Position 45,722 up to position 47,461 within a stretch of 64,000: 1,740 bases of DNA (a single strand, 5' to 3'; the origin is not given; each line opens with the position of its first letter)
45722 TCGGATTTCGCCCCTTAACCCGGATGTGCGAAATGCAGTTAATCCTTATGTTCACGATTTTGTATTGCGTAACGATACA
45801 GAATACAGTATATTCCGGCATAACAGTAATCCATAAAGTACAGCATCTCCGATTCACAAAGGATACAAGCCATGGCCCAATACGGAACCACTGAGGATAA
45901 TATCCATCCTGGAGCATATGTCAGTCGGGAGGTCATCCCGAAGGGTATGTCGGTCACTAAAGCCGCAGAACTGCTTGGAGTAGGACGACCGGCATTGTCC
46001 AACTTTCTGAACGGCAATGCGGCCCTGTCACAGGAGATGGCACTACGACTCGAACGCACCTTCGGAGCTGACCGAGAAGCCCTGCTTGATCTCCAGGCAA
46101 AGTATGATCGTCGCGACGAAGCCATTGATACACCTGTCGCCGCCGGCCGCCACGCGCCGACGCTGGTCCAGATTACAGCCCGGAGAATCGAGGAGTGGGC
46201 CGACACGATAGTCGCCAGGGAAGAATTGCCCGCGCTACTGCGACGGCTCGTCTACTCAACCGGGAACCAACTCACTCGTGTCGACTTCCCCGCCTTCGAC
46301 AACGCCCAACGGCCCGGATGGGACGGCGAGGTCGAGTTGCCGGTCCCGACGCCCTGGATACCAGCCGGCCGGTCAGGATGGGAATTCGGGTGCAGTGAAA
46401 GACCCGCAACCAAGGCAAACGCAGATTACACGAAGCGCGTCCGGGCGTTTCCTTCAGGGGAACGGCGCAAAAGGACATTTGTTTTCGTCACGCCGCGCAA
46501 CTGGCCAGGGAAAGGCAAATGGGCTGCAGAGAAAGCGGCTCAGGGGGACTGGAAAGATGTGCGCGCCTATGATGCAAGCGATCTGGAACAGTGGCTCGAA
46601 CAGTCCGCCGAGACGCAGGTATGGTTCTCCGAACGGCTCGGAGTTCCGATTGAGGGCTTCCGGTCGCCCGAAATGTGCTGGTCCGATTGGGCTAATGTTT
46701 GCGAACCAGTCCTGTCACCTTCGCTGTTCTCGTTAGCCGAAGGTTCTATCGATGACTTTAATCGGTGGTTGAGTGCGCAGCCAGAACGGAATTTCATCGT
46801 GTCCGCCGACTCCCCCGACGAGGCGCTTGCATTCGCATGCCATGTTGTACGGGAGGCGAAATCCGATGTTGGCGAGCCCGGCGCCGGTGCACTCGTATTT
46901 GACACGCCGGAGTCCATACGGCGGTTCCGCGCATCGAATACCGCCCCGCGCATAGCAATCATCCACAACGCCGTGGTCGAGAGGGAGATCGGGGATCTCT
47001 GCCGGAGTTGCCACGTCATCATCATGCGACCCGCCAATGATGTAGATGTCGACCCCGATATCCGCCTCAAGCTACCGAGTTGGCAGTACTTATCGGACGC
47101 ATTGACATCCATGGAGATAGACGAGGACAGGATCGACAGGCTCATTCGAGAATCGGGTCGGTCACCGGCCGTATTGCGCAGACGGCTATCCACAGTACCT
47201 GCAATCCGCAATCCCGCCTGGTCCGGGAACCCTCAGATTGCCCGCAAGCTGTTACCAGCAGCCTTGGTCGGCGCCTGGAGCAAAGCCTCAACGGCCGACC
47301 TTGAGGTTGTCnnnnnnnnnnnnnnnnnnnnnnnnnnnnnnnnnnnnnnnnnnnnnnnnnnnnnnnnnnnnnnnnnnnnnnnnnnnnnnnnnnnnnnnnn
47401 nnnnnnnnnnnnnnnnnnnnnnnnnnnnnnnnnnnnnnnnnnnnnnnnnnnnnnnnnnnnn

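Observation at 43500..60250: About 17 kb lower-GC defence island without recognisable mobility genes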

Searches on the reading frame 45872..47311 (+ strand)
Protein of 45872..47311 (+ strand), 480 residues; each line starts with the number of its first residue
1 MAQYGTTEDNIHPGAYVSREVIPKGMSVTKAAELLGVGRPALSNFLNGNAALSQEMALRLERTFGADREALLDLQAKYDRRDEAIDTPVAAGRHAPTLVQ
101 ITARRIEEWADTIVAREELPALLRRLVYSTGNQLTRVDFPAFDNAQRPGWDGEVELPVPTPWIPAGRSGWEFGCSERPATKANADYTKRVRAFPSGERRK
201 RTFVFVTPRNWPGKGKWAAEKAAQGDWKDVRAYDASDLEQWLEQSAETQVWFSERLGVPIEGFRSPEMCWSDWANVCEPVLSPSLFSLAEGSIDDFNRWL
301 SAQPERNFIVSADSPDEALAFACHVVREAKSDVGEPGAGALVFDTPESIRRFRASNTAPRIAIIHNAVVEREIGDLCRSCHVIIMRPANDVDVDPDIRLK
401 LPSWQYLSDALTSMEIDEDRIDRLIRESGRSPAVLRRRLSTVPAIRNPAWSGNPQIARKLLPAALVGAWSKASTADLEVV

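Call 56: predict_structure(alignment_id=A5)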
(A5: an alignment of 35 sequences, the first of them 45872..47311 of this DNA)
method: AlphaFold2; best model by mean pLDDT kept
length: 480 residues; sequences in the alignment: 35
mean_pLDDT: 75.2   pTM: 0.65
mean pLDDT of the five models: 75.2, 75.1, 74.5, 72.9, 71.6
residues with pLDDT >= 90: 113; 70-90: 218; 50-70: 71; < 50: 78
segments of 3 or more residues with pLDDT < 50: 1-9, 81-94, 427-448, 454-480
pLDDT, mean of each block of 10 residues (from residue 1): 36 88 90 87 83 83 87 72 35 53 88 87 87 81 76 85 86 92 96 93 95 92 94 90 84 88 87 63 58 83 87 76 79 60 89 73 90 83 84 75 61 68 53 41 44 46 40 41
secondary structure, 60 per line:
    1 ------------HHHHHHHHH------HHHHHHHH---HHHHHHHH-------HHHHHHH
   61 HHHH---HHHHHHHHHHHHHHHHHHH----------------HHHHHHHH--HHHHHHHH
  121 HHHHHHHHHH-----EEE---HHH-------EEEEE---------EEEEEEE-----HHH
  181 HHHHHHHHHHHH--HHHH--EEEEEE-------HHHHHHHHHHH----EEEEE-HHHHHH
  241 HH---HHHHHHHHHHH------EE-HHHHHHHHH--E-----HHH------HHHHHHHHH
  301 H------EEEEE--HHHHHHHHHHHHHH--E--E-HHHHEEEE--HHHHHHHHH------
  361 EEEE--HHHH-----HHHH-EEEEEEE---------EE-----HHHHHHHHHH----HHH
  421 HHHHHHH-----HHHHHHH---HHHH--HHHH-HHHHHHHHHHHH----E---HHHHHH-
elements in order: H13-21 H28-35 H39-46 H54-64 H68-86 H103-110 H113-130 E136-138 E152-156 E166-172 H178-192 H195-198 E201-206 H214-224 E229-233 H235-242 H246-256 H266-274 H292-301 E308-312 H315-328 H336-339 E340-343 H346-354 E361-364 H367-370 H376-379 E381-387 H404-413 H418-427 H433-439 H443-446 H449-452 H454-465 H474-479

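Call 59: fold_search(model_id=the predicted structure, library=pdb)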
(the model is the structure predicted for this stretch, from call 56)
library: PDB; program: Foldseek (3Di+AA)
matches with E <= 10: 824; with E <= 0.001: 0
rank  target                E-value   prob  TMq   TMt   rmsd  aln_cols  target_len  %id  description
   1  6f8h_A                1.1e-03  1.00  0.15  0.70   1.5        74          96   35  antitoxin GraA (released 2019-01-30)
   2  4mct_A                1.1e-03  1.00  0.15  0.73   5.1        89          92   31  P. vulgaris HIGBA structure, crystal form 1 (released 2013-12-11)
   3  6f8h_C                1.3e-03  1.00  0.15  0.72   1.3        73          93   36  antitoxin GraA (released 2019-01-30)
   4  7csy_B                1.4e-03  1.00  0.15  0.69   4.0        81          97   28  Pseudomonas aeruginosa antitoxin HigA with higBA promoter (released 2021-01-13)
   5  4mct_C                1.6e-03  1.00  0.15  0.72   5.0        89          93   31  P. vulgaris HIGBA structure, crystal form 1 (released 2013-12-11)
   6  6f8s_C                1.8e-03  1.00  0.15  0.71   1.6        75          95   35  Toxin-Antitoxin complex GraTA (released 2018-07-11)
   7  6jpi_C                1.9e-03  1.00  0.15  0.71   1.7        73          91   27  Crystal structure of PA4674 in complex with its operator DNA (28bp) from Pseudomonas aeruginosa (released 2020-04-01)
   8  3trb_B                2.0e-03  1.00  0.15  0.72   1.7        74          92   32  Structure of an addiction module antidote protein of a HigA (higA) family from Coxiella burnetii (released 2011-09-28)
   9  3trb_A                2.0e-03  1.00  0.15  0.71   1.6        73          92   33  Structure of an addiction module antidote protein of a HigA (higA) family from Coxiella burnetii (released 2011-09-28)
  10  8dgf_A                2.0e-03  0.97  0.27  0.12  11.9       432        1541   12  Avs4 bound to phage PhiV-1 portal (released 2022-08-03)
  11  9chl_C                2.1e-03  1.00  0.15  0.67   6.0        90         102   28  P. vulgaris tetrameric HigBA- operator 2 DNA (released 2025-07-02)
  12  8dgc_A                2.1e-03  0.69  0.18  0.07  18.4       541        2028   10  Avs3 bound to phage PhiV-1 terminase (released 2022-08-03)
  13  9chn_A                2.7e-03  1.00  0.15  0.71   5.2        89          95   31  P. vulgaris trimeric HigBA- operator 2 DNA (released 2025-07-02)
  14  6f8s_A                3.0e-03  1.00  0.15  0.71   1.4        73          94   36  Toxin-Antitoxin complex GraTA (released 2018-07-11)
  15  3cec                  3.0e-03  1.00  0.14  0.70   1.8        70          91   28  Crystal structure of a putative antidote protein of plasmid maintenance system (npun_f2943) from nostoc punctiforme pcc  (released 2008-03-11)
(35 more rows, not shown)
